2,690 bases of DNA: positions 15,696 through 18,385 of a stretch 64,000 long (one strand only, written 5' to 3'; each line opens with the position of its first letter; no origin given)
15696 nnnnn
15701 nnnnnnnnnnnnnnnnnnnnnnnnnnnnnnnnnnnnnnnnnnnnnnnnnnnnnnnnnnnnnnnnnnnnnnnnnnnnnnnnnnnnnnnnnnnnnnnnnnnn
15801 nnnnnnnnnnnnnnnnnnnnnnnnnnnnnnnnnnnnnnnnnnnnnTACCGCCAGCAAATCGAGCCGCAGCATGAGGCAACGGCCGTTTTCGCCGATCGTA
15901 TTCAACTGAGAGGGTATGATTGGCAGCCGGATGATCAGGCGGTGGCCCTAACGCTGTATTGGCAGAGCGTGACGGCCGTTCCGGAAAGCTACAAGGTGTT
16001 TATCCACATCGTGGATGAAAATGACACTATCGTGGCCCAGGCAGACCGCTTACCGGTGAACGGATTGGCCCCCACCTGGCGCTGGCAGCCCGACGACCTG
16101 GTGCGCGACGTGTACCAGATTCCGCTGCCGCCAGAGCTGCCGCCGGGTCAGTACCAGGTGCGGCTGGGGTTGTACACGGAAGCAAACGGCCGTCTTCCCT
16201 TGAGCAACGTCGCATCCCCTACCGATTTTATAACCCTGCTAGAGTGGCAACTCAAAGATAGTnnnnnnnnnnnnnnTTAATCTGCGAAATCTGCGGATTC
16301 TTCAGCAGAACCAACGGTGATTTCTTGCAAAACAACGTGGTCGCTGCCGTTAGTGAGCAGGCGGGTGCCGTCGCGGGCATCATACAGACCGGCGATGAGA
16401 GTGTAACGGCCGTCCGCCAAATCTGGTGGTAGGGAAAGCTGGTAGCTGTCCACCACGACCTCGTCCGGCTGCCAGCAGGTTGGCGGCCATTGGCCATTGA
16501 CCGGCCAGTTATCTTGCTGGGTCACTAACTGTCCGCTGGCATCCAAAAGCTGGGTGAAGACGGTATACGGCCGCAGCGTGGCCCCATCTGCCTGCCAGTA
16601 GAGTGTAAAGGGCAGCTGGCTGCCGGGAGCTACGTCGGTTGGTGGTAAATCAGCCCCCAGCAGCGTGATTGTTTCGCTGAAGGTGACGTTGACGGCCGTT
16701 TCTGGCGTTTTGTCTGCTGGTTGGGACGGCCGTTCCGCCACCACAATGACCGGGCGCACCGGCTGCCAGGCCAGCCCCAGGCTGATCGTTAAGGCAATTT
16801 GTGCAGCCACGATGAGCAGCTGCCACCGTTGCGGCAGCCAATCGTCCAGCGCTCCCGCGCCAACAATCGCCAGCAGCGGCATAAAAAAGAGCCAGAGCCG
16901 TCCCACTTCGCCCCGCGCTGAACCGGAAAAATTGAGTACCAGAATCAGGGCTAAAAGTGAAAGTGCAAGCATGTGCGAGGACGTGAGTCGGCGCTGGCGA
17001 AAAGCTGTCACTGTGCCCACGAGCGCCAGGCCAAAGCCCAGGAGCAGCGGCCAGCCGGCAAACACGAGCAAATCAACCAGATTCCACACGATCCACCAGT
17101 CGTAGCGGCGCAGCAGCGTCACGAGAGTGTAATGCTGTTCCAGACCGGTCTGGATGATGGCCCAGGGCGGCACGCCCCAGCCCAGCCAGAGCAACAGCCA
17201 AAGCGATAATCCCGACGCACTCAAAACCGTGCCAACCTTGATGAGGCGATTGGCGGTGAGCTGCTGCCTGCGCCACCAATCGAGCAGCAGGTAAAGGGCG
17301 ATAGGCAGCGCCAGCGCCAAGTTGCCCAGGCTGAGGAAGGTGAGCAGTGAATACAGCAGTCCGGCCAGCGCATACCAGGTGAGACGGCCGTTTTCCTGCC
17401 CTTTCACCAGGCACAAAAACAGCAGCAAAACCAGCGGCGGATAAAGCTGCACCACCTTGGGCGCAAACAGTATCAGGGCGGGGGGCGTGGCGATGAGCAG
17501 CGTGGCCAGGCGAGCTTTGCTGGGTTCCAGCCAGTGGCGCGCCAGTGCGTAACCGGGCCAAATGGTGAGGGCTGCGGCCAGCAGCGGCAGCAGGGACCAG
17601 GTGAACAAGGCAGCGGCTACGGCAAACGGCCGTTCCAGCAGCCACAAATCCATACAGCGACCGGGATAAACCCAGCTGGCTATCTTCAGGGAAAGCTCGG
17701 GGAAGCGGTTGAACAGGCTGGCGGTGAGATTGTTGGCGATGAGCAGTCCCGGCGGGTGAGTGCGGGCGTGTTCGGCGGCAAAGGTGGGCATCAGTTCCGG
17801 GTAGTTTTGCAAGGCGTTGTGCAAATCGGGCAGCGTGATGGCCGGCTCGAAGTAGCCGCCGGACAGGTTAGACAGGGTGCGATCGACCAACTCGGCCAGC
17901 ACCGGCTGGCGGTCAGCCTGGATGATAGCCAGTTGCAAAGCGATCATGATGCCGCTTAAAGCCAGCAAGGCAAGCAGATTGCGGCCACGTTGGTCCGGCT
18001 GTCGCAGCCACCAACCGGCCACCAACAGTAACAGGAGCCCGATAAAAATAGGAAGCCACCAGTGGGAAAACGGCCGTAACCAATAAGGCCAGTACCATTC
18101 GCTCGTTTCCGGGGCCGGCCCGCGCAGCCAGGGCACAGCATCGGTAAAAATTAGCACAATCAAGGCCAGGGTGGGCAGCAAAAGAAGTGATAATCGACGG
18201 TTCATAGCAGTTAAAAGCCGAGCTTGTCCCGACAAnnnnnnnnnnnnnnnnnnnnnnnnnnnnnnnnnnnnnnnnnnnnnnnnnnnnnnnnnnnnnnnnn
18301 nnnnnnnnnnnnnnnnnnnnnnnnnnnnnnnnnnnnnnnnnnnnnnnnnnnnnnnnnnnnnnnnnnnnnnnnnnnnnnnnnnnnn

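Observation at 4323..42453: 38-kb island packed with 11 GT-C-like membrane proteins: candidate multi-step extracytoplasmic glycan assembly system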

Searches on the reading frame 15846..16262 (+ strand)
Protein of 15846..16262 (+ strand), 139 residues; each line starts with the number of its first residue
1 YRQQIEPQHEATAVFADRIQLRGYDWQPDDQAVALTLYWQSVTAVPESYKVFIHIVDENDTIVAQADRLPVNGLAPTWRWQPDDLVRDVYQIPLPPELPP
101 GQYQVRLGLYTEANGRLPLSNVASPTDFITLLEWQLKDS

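Call 31: predict_structure(alignment_id=A2)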
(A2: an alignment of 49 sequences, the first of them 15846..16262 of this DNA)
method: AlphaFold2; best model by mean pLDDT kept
length: 139 residues; sequences in the alignment: 49
mean_pLDDT: 95.5   pTM: 0.88
mean pLDDT of the five models: 95.5, 95.3, 95.1, 95.1, 95.0
residues with pLDDT >= 90: 128; 70-90: 8; 50-70: 3; < 50: 0
segments of 3 or more residues with pLDDT < 50: none
pLDDT, mean of each block of 10 residues (from residue 1): 83 96 97 98 96 98 98 96 97 96 98 96 93 94
secondary structure, 60 per line:
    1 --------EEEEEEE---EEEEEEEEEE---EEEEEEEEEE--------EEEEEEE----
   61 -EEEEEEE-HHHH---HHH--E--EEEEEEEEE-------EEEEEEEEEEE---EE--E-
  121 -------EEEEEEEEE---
elements in order: E9-15 E19-28 E32-41 E50-56 E62-68 H70-73 E85-93 E101-111 E128-136
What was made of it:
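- The shared C-terminal domain gives a confident all-beta model (pLDDT 95.5, call 31).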

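Call 37: fold_search(model_id=the predicted structure, library=pdb)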
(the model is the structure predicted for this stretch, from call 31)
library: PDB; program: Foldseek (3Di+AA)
matches with E <= 10: 1711; with E <= 0.001: 14
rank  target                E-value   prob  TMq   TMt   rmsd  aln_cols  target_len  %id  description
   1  6r4n_B                2.5e-04  1.00  0.45  0.44   4.8       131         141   14  Crystal structure of S. cerevisia Niemann-Pick type C protein NPC2 with ergosterol bound (released 2019-09-25)
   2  6r4n_F                2.5e-04  1.00  0.46  0.44   4.8       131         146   14  Crystal structure of S. cerevisia Niemann-Pick type C protein NPC2 with ergosterol bound (released 2019-09-25)
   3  6r4m_B                3.6e-04  1.00  0.46  0.45   4.7       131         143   14  Crystal structure of S. cerevisia Niemann-Pick type C protein NPC2 (released 2019-09-25)
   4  6r4n_H                3.6e-04  1.00  0.44  0.43   4.9       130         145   14  Crystal structure of S. cerevisia Niemann-Pick type C protein NPC2 with ergosterol bound (released 2019-09-25)
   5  6o14_A                4.7e-04  1.00  0.54  0.52   6.1       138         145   11  Crystal structure of the Aquifex aeolicus Wzt Carbohydrate Binding Domain (released 2020-01-15)
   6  1nep                  4.9e-04  1.00  0.44  0.46   7.0       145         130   13  Crystal Structure Analysis of the Bovine NPC2 (Niemann-Pick C2) Protein (released 2003-01-28)
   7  6r4n_A                5.7e-04  1.00  0.47  0.45   4.7       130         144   14  Crystal structure of S. cerevisia Niemann-Pick type C protein NPC2 with ergosterol bound (released 2019-09-25)
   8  6r4m_A                6.0e-04  1.00  0.45  0.44   4.9       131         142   14  Crystal structure of S. cerevisia Niemann-Pick type C protein NPC2 (released 2019-09-25)
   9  6r4m_C                6.6e-04  1.00  0.44  0.42   5.0       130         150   15  Crystal structure of S. cerevisia Niemann-Pick type C protein NPC2 (released 2019-09-25)
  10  6r4n_C                7.7e-04  1.00  0.46  0.44   4.9       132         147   14  Crystal structure of S. cerevisia Niemann-Pick type C protein NPC2 with ergosterol bound (released 2019-09-25)
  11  2xwx_A                8.1e-04  1.00  0.43  0.18   5.3       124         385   10  Vibrio cholerae colonization factor GbpA crystal structure (released 2011-11-16)
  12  1xq4_A                8.6e-04  1.00  0.40  0.44   6.8       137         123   15  Crystal Structure of the Putative ApaA Protein from Bordetella pertussis, Northeast Structural Genomics Target BeR40 (released 2004-11-09)
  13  1xq4_B                8.6e-04  1.00  0.40  0.44   7.1       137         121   15  Crystal Structure of the Putative ApaA Protein from Bordetella pertussis, Northeast Structural Genomics Target BeR40 (released 2004-11-09)
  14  6r4n_E                9.0e-04  1.00  0.46  0.45   4.9       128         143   14  Crystal structure of S. cerevisia Niemann-Pick type C protein NPC2 with ergosterol bound (released 2019-09-25)
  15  8dky_A                1.1e-03  1.00  0.51  0.50   5.7       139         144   13  Crystal structure of the Aquifex aeolicus Wzt Carbohydrate Binding Domain bound to 3-O-methyl-D-mannose (released 2022-09-21)
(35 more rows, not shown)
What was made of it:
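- Its nearest folds include the Wzt carbohydrate-binding domain, one entry of which has bound 3-O-methyl-mannose (TM 0.5-0.57, call 37). The fold matches of the domain are modest (TM about 0.45-0.57) and fit lipid-binding ML/NPC2 domains equally well (call 37). The shared domain resembles a glycan-binding or lipid-binding module rather than a peptide-binding one (call 37).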

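Call 48: search_protein_representatives(alignment_id=A2)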
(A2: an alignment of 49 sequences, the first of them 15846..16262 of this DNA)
Query: 49 sequences, 168 profile positions. Proteins with E-value up to 0.001 (for the whole library): 33415; up to 1e-10: 24952; up to 1e-30: 10461. The best 150 are listed.
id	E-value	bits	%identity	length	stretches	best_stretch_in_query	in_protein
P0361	6.6e-124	425.8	-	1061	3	11-165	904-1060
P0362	3.8e-121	416.8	-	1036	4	15-165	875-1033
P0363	2.9e-120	414.0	-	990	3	12-165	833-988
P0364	1.6e-119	411.6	-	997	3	13-165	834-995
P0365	1.0e-118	408.9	-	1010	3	10-164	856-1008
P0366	2.1e-116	401.4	-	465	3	21-162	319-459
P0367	4.0e-115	397.2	-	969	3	17-165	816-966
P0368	2.6e-114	394.6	-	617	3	13-161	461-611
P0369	5.5e-113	390.3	-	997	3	11-166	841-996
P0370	1.8e-112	388.6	-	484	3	21-166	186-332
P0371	5.6e-112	387.0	-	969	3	12-166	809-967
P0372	9.0e-112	386.3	-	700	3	12-161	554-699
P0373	9.2e-112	386.3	-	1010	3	13-160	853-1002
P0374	2.6e-109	378.3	-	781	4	12-160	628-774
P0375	5.7e-109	377.2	-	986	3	12-164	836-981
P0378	2.0e-108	375.4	-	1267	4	12-166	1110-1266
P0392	3.8e-104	361.5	-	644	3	14-166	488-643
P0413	3.4e-99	345.4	-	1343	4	11-165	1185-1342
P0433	1.1e-96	337.3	-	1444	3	32-165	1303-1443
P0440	2.5e-96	336.1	-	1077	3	24-166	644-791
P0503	3.8e-91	319.2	-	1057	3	14-166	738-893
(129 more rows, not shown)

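Call 49: search_protein_families(library=pfam, proteins=[P0361, P0363, P0378, P0413, P0433, P0372, P0392, P0440, P0503], max_evalue=0.001)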
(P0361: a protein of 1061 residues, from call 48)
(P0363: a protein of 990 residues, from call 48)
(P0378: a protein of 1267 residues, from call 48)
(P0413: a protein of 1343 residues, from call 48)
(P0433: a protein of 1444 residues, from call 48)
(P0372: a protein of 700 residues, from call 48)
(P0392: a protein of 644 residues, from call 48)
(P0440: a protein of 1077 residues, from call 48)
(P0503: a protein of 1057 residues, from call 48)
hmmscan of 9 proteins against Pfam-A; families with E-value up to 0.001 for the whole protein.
P0361 (1061 aa): 1 family
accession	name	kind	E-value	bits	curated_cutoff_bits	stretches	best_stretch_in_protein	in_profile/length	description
PF13231.12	PMT_2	-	1.3e-08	35.7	26.1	1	88-233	2-132/160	Dolichyl-phosphate-mannose-protein mannosyltransferase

P0363 (990 aa): 1 family
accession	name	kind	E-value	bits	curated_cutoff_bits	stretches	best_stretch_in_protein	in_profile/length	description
PF11028.14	TMEM260-like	-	8.2e-30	104.3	24.2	1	48-199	1-172/179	Protein O-mannosyl-transferase TMEM260-like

P0378 (1267 aa): 2 families
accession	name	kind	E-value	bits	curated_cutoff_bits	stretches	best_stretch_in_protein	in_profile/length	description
PF10131.15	PTPS_related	-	9.9e-08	31.3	26.4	1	93-274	1-169/621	6-pyruvoyl-tetrahydropterin synthase related domain; membrane protein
PF13231.12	PMT_2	-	9.5e-07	29.6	26.1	1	99-229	5-132/160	Dolichyl-phosphate-mannose-protein mannosyltransferase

P0413 (1343 aa): 2 families
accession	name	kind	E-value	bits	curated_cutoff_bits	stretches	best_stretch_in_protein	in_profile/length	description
PF10131.15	PTPS_related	-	7.1e-12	45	26.4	1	76-395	1-304/621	6-pyruvoyl-tetrahydropterin synthase related domain; membrane protein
PF10633.15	NPCBM_assoc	-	0.00063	20.3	24.4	0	728-754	47-73/78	NPCBM-associated, NEW3 domain of alpha-galactosidase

P0433 (1444 aa): 2 families
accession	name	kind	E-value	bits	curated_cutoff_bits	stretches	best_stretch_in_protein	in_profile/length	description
PF10131.15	PTPS_related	-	0.00027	20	26.4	1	113-249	1-137/621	6-pyruvoyl-tetrahydropterin synthase related domain; membrane protein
PF09586.16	YfhO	-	0.00091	18.1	28.5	0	881-924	787-829/835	Bacterial membrane protein YfhO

P0372 (700 aa): 0 families

P0392 (644 aa): 0 families

P0440 (1077 aa): 1 family
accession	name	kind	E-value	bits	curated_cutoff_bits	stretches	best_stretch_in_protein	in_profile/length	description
PF11028.14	TMEM260-like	-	2.2e-35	122.5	24.2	1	172-333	1-169/179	Protein O-mannosyl-transferase TMEM260-like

P0503 (1057 aa): 2 families
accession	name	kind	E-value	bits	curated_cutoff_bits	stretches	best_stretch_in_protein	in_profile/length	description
PF10131.15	PTPS_related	-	8.2e-06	25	26.4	2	74-120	1-47/621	6-pyruvoyl-tetrahydropterin synthase related domain; membrane protein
PF09586.16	YfhO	-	0.0004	19.3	28.5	0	525-562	785-821/835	Bacterial membrane protein YfhO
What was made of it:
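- Tried and rejected: The representative-library search and a Pfam scan of its top hits supplied them instead (calls 48, 49).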

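Call 50: list_cluster_members(proteins=[P0361, P0363, P0378, P0413, P0440, P0372, P0503, P0241])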
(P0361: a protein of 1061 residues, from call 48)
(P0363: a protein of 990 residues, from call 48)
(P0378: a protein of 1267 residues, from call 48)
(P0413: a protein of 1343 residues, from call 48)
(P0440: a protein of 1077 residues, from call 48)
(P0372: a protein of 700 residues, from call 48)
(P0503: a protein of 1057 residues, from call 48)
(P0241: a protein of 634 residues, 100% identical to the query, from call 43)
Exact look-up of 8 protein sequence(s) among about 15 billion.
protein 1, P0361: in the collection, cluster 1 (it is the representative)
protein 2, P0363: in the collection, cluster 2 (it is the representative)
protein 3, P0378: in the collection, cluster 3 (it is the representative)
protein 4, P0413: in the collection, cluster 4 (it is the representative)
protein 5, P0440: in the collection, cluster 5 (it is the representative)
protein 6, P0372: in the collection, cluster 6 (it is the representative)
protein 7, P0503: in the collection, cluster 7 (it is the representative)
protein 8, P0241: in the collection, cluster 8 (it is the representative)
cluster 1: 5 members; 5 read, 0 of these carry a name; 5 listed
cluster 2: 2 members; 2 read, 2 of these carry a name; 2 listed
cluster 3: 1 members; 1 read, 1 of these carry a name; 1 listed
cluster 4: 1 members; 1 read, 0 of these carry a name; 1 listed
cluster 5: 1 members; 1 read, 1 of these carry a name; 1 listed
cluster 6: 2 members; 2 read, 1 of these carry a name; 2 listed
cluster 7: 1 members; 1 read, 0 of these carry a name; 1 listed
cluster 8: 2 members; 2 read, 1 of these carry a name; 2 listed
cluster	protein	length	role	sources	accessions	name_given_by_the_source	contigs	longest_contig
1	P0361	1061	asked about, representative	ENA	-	-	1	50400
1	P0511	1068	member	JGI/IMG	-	-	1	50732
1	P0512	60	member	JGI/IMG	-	-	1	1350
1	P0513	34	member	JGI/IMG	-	-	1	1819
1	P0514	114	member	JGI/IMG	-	-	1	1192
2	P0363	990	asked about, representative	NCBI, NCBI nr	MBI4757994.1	MAG: DUF2723 domain-containing protein [Chloroflexi bacterium] | DUF2723 domain-containing protein [Chloroflexota bacterium]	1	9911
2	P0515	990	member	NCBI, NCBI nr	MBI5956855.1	MAG: DUF2723 domain-containing protein [Chloroflexi bacterium] | DUF2723 domain-containing protein [Chloroflexota bacterium]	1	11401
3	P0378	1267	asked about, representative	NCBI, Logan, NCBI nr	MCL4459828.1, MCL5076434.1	MAG: glycosyltransferase family 39 protein [Chloroflexi bacterium] | glycosyltransferase family 39 protein [Chloroflexota bacterium]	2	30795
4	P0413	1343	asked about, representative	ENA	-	-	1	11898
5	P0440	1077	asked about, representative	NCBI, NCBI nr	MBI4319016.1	MAG: DUF2723 domain-containing protein [Chloroflexi bacterium] | DUF2723 domain-containing protein [Chloroflexota bacterium]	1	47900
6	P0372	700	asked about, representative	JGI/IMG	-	hypothetical protein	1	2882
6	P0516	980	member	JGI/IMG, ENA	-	-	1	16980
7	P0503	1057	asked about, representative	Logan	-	-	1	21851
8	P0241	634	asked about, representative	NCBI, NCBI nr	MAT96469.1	MAG: hypothetical protein CL608_04940 [Anaerolineaceae bacterium] | hypothetical protein [Anaerolineaceae bacterium]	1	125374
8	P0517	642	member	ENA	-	-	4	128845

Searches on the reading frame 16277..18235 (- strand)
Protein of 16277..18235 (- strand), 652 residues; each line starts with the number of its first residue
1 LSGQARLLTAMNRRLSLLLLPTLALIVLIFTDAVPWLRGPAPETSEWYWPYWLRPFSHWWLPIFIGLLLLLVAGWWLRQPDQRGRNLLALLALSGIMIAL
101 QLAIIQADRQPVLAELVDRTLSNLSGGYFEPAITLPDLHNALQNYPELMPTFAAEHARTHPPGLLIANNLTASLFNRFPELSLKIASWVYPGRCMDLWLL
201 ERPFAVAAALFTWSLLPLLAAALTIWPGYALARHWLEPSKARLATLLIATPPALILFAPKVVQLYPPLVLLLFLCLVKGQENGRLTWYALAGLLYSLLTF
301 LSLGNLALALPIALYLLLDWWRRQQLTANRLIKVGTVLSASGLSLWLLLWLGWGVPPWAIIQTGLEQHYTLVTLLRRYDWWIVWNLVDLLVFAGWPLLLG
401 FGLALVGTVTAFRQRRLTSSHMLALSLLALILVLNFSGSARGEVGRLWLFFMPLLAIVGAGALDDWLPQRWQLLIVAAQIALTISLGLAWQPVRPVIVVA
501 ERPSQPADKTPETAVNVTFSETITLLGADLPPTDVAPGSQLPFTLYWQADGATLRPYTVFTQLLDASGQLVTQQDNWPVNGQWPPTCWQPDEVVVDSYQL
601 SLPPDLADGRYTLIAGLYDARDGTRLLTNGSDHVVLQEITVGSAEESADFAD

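Call 3: search_protein_families(library=pfam, proteins=[window:16277-18235:-], max_evalue=0.01)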
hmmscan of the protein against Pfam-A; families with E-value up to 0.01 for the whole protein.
window:16277-18235:- (652 aa): 1 family
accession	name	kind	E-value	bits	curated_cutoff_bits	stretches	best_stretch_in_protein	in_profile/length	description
PF13231.12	PMT_2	-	0.006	17.3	26.1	1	213-344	24-155/160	Dolichyl-phosphate-mannose-protein mannosyltransferase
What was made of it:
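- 16277..18235 (-): GT-C no. 6, divergent PMT_2/GT39-like, shared C-terminal domain. The deposited protein MAT96469.1 is 634 aa, so the real start is probably 18181. PMT_2 E 0.006 over nearly the whole model (call 3).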

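Call 6: search_protein_families(library=ncbifam, proteins=[window:16277-18235:-], max_evalue=0.01)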
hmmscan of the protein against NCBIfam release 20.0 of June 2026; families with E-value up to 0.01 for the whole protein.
window:16277-18235:- (652 aa): 0 families

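Call 17: search_solved_structures(query=window:16277-18235:-, max_evalue=1)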
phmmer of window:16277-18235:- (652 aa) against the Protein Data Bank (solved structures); distinct sequences matched with E-value up to 1: 1.
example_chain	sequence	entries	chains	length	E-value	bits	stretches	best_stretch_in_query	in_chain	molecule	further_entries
8wac_A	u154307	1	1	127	0.29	12.5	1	532-615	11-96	Agarase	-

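Call 43: find_homologous_proteins(query=window:16277-18235:-, max_evalue=0.00001)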
Query window:16277-18235:- (652 aa): 308 proteins with E <= 0.00001 among 8000 candidates; the best 120 are listed.
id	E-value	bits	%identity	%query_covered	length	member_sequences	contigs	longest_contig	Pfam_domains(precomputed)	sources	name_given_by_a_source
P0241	0.0e+0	1411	100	97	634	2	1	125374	-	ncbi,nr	ncbi:MAG: hypothetical protein CL608_04940 [Anaerolineaceae bacterium]|nr:hypothetical protein [Anae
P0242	0.0e+0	1235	87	97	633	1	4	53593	-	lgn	-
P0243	0.0e+0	1148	81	97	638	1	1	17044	-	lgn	-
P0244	0.0e+0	1111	80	97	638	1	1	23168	-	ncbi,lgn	-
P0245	0.0e+0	1080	77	97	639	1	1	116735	-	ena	-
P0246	4.9e-271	919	66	97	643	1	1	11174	-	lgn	-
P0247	2.6e-270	917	66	97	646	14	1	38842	-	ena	-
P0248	7.4e-269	912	67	98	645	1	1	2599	-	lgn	-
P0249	5.6e-264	896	88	71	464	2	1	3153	-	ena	-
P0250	1.7e-261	887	66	97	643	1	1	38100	-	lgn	-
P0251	1.4e-260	884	67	97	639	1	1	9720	-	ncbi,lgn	-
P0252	8.5e-256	869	65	96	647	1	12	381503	-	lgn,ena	-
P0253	9.4e-255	865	65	97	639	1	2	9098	-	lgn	-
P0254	2.0e-252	857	65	97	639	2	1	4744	-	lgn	-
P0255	1.2e-251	855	65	97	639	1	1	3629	-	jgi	jgi:hypothetical protein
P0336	2.2e-170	586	50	95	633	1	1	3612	PF13231.13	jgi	jgi:hypothetical protein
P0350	2.6e-165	570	49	97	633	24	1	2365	PF13231.13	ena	-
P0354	3.8e-165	569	49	94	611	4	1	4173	PF13231.13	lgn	-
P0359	1.1e-163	564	48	94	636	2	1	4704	PF13231.13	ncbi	-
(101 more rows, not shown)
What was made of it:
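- Tried and rejected: The source was later identified through the 16277 protein: 100% identical to MAT96469.1, 'Anaerolineaceae bacterium', on a 125-kb contig (calls 43, 50).
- On GT-C glycosyltransferase superfamily (Pfam clan CL0111 and YfhO): The 16277 protein qualifies through homologues carrying PF13231 (call 43).
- Checked: Its homologues at about 50% identity carry PF13231 or are named GT39/ArnT-like (call 43).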
